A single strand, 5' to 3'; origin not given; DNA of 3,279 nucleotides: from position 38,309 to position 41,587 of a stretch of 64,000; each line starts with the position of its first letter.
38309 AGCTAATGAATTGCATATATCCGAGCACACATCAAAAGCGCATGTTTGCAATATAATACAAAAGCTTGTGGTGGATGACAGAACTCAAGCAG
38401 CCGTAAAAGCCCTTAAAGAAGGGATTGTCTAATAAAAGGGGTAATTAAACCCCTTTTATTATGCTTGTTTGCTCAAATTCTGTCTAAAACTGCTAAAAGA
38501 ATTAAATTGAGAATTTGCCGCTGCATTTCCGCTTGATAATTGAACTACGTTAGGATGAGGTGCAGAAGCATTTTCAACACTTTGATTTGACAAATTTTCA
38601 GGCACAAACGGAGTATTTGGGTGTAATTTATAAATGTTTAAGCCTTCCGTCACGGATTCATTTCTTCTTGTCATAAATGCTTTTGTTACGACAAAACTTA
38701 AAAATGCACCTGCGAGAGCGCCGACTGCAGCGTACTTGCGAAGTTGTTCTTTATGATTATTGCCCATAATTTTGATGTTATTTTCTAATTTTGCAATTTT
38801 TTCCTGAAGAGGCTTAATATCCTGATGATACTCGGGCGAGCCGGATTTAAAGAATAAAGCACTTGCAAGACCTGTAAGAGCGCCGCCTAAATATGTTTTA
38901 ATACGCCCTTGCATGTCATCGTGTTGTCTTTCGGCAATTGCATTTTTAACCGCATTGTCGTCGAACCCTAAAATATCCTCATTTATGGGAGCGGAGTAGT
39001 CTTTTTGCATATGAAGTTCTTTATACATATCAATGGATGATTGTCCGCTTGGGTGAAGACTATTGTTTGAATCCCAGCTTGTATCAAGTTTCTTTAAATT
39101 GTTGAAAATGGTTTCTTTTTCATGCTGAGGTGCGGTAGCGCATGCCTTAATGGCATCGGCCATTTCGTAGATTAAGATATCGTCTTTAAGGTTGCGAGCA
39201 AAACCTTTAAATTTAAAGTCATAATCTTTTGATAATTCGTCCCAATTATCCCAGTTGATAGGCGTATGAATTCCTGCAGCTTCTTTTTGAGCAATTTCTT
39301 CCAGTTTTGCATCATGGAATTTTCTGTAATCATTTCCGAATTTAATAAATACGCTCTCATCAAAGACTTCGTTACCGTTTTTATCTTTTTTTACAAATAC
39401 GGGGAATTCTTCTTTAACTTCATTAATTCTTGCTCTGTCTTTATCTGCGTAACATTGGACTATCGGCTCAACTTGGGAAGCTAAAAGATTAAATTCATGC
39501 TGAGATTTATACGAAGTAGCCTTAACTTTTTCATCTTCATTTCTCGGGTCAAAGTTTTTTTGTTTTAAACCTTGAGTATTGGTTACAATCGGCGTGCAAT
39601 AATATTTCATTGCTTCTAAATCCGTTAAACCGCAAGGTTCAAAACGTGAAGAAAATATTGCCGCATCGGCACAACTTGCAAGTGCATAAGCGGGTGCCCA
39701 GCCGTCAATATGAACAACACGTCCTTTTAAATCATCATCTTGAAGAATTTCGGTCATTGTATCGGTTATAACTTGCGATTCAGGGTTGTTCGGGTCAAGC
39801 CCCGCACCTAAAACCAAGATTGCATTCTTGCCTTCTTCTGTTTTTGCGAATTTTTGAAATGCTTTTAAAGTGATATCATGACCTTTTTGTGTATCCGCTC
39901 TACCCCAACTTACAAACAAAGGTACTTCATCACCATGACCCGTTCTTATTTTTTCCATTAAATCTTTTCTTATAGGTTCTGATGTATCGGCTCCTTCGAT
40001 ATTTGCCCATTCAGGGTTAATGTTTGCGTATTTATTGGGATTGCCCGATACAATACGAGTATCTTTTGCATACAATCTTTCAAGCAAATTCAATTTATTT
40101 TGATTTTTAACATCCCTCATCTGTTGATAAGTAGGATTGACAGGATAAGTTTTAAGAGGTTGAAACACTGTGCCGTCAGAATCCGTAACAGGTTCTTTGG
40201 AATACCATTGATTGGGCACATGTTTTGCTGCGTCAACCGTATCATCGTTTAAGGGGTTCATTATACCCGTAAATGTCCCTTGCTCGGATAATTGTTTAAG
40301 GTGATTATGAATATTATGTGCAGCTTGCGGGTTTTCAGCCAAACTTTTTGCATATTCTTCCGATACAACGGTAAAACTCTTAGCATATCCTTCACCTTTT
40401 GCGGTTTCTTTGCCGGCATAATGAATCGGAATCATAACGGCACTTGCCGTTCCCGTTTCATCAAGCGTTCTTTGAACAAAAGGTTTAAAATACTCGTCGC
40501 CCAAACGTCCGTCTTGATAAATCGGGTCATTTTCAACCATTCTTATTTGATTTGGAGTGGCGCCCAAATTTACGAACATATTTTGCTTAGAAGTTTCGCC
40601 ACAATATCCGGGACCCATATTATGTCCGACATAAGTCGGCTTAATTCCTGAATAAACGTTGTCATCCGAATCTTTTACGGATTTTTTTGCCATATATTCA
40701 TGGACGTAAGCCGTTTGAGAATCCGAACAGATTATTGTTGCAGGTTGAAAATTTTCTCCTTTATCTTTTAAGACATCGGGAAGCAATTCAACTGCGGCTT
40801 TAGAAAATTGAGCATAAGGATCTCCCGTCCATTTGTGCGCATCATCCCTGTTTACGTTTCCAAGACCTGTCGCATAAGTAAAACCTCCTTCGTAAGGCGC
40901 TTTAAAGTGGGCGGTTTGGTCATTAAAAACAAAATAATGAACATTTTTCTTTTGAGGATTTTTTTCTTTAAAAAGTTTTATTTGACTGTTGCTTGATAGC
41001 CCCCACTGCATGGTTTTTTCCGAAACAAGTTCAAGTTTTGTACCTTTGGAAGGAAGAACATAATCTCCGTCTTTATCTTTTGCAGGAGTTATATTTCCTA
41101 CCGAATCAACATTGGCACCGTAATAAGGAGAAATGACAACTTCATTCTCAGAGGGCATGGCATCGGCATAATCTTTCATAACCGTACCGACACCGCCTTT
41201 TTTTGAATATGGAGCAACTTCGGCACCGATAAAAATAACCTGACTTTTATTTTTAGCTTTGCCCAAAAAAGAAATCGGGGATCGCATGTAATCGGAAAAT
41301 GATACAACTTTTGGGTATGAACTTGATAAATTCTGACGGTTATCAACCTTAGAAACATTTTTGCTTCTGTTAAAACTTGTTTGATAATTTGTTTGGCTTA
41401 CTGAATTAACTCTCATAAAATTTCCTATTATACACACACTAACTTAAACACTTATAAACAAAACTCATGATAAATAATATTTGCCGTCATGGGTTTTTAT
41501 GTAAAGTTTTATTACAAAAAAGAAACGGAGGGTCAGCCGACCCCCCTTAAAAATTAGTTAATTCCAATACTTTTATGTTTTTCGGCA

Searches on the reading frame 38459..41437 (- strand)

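Call 7: search_protein_families(library=pfam, proteins=[window:38459-41437:-])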
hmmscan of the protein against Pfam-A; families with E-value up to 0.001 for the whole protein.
window:38459-41437:- (992 aa): 3 families
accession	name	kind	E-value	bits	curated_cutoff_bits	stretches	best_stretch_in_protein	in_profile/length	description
PF08323.17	Glyco_transf_5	-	5e-14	53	22.7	1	66-380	1-237/239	Starch synthase catalytic domain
PF00534.26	Glycos_transf_1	-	8.6e-10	38.9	26.4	1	499-625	9-128/172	Glycosyl transferases group 1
PF13692.12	Glyco_trans_1_4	-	7.6e-08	33.2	27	1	507-626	3-113/142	Glycosyl transferases group 1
